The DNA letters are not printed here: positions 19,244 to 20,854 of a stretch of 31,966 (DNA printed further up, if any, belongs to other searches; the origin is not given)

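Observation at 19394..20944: Candidate archaeal RiPP system: RRE-radical SAM-SPASM maturase plus an unannotated 34-aa precursor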

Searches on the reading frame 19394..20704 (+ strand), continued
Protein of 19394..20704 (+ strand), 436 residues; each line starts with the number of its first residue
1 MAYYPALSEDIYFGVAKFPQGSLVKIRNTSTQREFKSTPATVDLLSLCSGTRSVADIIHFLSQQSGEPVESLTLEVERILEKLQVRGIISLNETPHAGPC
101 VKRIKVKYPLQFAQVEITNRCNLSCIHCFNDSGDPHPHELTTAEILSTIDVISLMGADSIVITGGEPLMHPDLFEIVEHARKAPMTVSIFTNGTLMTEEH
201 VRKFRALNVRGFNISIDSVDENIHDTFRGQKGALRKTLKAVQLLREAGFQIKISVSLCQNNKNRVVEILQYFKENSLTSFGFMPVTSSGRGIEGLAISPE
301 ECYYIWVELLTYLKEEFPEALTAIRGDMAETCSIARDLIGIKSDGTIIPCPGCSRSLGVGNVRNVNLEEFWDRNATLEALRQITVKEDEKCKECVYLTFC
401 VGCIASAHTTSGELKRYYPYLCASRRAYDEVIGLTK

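Call 48: find_encoding_contigs(protein=P0030, flank=4000, max_places=1)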
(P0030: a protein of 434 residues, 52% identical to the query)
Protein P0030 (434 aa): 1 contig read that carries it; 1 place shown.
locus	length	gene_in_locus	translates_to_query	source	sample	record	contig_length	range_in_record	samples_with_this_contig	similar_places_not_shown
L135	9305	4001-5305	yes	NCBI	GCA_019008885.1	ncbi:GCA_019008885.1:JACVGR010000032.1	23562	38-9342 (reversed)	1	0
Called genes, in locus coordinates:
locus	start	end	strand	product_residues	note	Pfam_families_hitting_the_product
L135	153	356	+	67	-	PF24113:DUF7387 (weak)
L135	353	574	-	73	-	PF07927:HicA_toxin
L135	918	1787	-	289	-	PF12911:OppC_N, PF00528:BPD_transp_1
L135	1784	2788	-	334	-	PF19300:BPD_transp_1_N, PF00528:BPD_transp_1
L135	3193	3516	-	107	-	-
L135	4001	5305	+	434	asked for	PF04055:Radical_SAM, PF13353:Fer4_12 (weak), PF13186:SPASM (weak)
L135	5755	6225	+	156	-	PF00156:Pribosyltran, PF14681:UPRTase (weak)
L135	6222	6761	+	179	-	PF10469:AKAP7_NLS, PF02834:LigT_PEase, PF13563:2_5_RNA_ligase2, PF02834:LigT_PEase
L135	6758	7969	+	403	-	PF18144:SMODS (faint), PF01909:NTP_transf_2, PF09249:tRNA_NucTransf2, PF21133:CAA_C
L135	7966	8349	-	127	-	PF01467:CTP_transf_like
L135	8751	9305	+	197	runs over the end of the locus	PF10609:ParA, PF13614:AAA_31, PF00142:Fer4_NifH (weak), PF01656:CbiA, PF02374:ArsA_ATPase (weak), PF06564:CBP_BcsQ (weak)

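Call 49: find_encoding_contigs(protein=P0037, flank=4000, max_places=1)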
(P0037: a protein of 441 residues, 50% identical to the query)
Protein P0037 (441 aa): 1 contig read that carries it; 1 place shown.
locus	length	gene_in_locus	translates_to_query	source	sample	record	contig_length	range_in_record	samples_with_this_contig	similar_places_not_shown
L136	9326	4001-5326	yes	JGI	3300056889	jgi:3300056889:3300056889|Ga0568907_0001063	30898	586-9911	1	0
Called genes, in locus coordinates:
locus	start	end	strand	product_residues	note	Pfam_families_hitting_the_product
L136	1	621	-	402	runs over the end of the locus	?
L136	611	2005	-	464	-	PF00148:Oxidored_nitro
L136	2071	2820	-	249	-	PF00106:adh_short, PF08659:KR (weak), PF23441:SDR (weak), PF13561:adh_short_C2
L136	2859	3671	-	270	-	PF23441:SDR, PF00106:adh_short, PF08659:KR, PF13561:adh_short_C2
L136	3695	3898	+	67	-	-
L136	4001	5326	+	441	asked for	PF04055:Radical_SAM, PF13353:Fer4_12 (weak), PF13186:SPASM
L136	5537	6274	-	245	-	-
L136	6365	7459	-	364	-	PF27245:AF_0692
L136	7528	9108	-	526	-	-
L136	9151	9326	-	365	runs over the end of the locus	PF02786:CPSase_L_D2 (faint), PF08442:ATP-grasp_2, PF13549:ATP-grasp_5 (weak), PF24948:Citrate_synth_N, PF00549:Ligase_CoA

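Call 50: find_encoding_contigs(protein=P0046, flank=4000, max_places=1)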
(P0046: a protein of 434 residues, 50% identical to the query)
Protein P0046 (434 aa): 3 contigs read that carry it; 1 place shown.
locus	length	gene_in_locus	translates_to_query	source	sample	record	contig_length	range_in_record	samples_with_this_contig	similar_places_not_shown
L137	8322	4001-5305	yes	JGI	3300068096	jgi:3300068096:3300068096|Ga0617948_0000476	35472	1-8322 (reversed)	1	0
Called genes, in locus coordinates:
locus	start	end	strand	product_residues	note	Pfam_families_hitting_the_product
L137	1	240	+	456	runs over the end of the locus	PF01979:Amidohydro_1, PF12890:DHOase (faint), PF07969:Amidohydro_3 (weak)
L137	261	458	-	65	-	-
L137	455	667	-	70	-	-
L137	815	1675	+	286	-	PF13349:DUF4097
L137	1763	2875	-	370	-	PF00266:Aminotran_5, PF00155:Aminotran_1_2, PF01041:DegT_DnrJ_EryC1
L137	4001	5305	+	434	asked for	PF04055:Radical_SAM, PF13353:Fer4_12, PF13186:SPASM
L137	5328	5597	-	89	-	-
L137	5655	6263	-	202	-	PF13489:Methyltransf_23, PF01209:Ubie_methyltran (weak), PF02353:CMAS, PF13649:Methyltransf_25, PF13847:Methyltransf_31, PF08241:Methyltransf_11, PF08242:Methyltransf_12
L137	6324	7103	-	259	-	PF03848:TehB, PF13489:Methyltransf_23, PF01209:Ubie_methyltran, PF05724:TPMT (faint), PF13847:Methyltransf_31, PF08241:Methyltransf_11, PF08242:Methyltransf_12, PF13649:Methyltransf_25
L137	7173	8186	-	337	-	PF02826:2-Hacid_dh_C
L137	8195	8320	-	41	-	?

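Call 52: predict_structure(alignment_id=A1)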
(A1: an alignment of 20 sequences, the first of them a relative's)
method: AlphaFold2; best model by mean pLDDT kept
length: 436 residues; sequences in the alignment: 20
mean_pLDDT: 85.2   pTM: 0.87
mean pLDDT of the five models: 85.2, 84.5, 84.1, 81.9, 80.3
residues with pLDDT >= 90: 207; 70-90: 168; 50-70: 58; < 50: 3
segments of 3 or more residues with pLDDT < 50: none
pLDDT, mean of each block of 10 residues (from residue 1): 85 81 85 84 87 92 89 89 90 81 79 92 82 76 97 93 94 97 94 96 96 94 92 97 96 93 92 89 84 85 93 86 59 75 91 80 94 86 66 57 55 65 85 71
secondary structure, 60 per line:
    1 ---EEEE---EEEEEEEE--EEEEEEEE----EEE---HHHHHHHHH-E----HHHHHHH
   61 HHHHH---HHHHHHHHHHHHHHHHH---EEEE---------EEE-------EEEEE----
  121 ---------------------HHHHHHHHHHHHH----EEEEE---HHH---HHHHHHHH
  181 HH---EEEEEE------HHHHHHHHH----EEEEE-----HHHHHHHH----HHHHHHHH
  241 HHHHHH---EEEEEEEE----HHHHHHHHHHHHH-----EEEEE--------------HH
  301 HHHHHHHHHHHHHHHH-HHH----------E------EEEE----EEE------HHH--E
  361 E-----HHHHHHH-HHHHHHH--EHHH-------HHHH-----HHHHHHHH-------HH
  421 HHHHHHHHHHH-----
elements in order: E4-7 E11-18 E21-28 E33-35 H39-47 H54-65 H69-85 E89-92 E102-104 E112-116 H142-154 E159-163 H173-182 E186-191 H198-206 E211-215 H221-228 H233-246 E250-257 H262-274 E280-284 H299-316 E338-341 E346-348 H367-373 H375-381 H395-398 H404-411 H419-431

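Call 55: fold_search(model_id=the predicted structure, library=pdb)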
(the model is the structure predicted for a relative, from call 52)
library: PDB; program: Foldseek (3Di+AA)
matches with E <= 10: 1820; with E <= 0.001: 174
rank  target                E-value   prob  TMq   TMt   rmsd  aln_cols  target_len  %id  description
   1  6efn                  7.7e-19  1.00  0.58  0.65   6.7       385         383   21  Structure of a RiPP maturase, SkfB (released 2018-10-24)
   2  5v1q_B                2.2e-16  1.00  0.61  0.60   8.4       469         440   17  Crystal structure of Streptococcus suis SuiB (released 2017-08-30)
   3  5v1t_A                6.0e-16  1.00  0.62  0.61   8.5       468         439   17  Crystal structure of Streptococcus suis SuiB bound to precursor peptide SuiA (released 2017-08-30)
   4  5v1s_A                1.1e-15  1.00  0.60  0.61   8.7       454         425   17  Crystal structure of Streptococcus suis SuiB bound to S-adenosylmethionine (released 2017-08-30)
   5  5v1s_B                1.5e-15  1.00  0.58  0.59   8.7       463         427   16  Crystal structure of Streptococcus suis SuiB bound to S-adenosylmethionine (released 2017-08-30)
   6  5v1q_A                1.7e-14  1.00  0.59  0.60   8.8       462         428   17  Crystal structure of Streptococcus suis SuiB (released 2017-08-30)
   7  4k39_A                2.6e-14  1.00  0.60  0.72   4.2       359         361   21  Native anSMEcpe with bound AdoMet and Cp18Cys peptide (released 2013-05-08)
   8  4k36_A                3.5e-14  1.00  0.60  0.68   4.4       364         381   20  His6 tagged anSMEcpe with bound AdoMet (released 2013-05-08)
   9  4k39_B                3.9e-14  1.00  0.60  0.71   4.4       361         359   20  Native anSMEcpe with bound AdoMet and Cp18Cys peptide (released 2013-05-08)
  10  4k38_A                4.6e-14  1.00  0.60  0.69   4.5       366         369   20  Native anSMEcpe with bound AdoMet and Kp18Cys peptide (released 2013-05-08)
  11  4k37_A                5.2e-14  1.00  0.60  0.70   4.4       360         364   20  Native anSMEcpe with bound AdoMet (released 2013-05-08)
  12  2fb2_B                5.2e-14  1.00  0.48  0.62   6.4       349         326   19  Structure of the MoaA Arg17/266/268/Ala triple mutant (released 2006-05-09)
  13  4k38_B                8.2e-14  1.00  0.60  0.71   4.4       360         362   20  Native anSMEcpe with bound AdoMet and Kp18Cys peptide (released 2013-05-08)
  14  4k37_B                1.0e-13  1.00  0.60  0.71   4.2       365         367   20  Native anSMEcpe with bound AdoMet (released 2013-05-08)
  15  1tv7_A                2.0e-13  1.00  0.48  0.62   6.7       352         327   20  Structure of the S-adenosylmethionine dependent Enzyme MoaA (released 2004-08-31)
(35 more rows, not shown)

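Call 61: search_protein_families(library=pfam, proteins=[L081:6827-8146:-, L081:2891-4693:+], max_evalue=0.001)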
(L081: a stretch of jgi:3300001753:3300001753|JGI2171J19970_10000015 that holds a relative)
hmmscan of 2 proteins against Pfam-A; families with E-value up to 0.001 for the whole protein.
L081:6827-8146:- (439 aa): 3 families
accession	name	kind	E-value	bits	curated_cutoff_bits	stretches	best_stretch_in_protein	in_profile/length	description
PF04055.27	Radical_SAM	-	2.6e-19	70.4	29.5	1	91-224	7-142/166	Radical SAM superfamily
PF13353.11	Fer4_12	-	1.9e-08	35.2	22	1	88-191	12-116/137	4Fe-4S single cluster domain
PF13186.11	SPASM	-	0.0006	20.5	21.5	0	321-359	1-41/67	Iron-sulfur cluster-binding domain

L081:2891-4693:+ (600 aa): 2 families
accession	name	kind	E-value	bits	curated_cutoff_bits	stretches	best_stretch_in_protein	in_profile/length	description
PF04055.27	Radical_SAM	-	4e-19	69.8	29.5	1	259-417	5-161/166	Radical SAM superfamily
PF02310.24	B12-binding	-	6.5e-06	26.4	32.1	1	112-186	41-116/121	B12 binding domain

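Call 67: search_protein_families(library=pfam, alignment_id=A1, max_evalue=0.01)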
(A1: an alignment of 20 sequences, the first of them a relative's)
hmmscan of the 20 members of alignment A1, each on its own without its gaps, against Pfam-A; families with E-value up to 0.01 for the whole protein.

A. member 1, P0001 (436 aa): 5 families
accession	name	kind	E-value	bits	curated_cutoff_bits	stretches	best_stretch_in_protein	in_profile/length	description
PF04055.27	Radical_SAM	-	3.3e-31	109.1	29.5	1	115-269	1-163/166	Radical SAM superfamily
PF13186.11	SPASM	-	1.3e-07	32.2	21.5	1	332-394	1-66/67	Iron-sulfur cluster-binding domain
PF13353.11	Fer4_12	-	3.3e-05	24.6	22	1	120-198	14-96/137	4Fe-4S single cluster domain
PF05402.18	PqqD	-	0.00092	19.9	23.4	1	43-89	21-67/67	Coenzyme PQQ synthesis protein D (PqqD)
PF19238.5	Radical_SAM_2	-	0.0086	16.2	26.7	0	191-262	59-129/151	Radical SAM-like domain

B. families by the number of members that match (of 20 scanned): 6 families
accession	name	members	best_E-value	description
PF04055.27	Radical_SAM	20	6.3e-35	Radical SAM superfamily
PF13186.11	SPASM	20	3.5e-11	Iron-sulfur cluster-binding domain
PF13353.11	Fer4_12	20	2.1e-09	4Fe-4S single cluster domain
PF05402.18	PqqD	18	3.4e-08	Coenzyme PQQ synthesis protein D (PqqD)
PF01827.32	FTH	1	0.002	FTH domain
PF19238.5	Radical_SAM_2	1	0.0086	Radical SAM-like domain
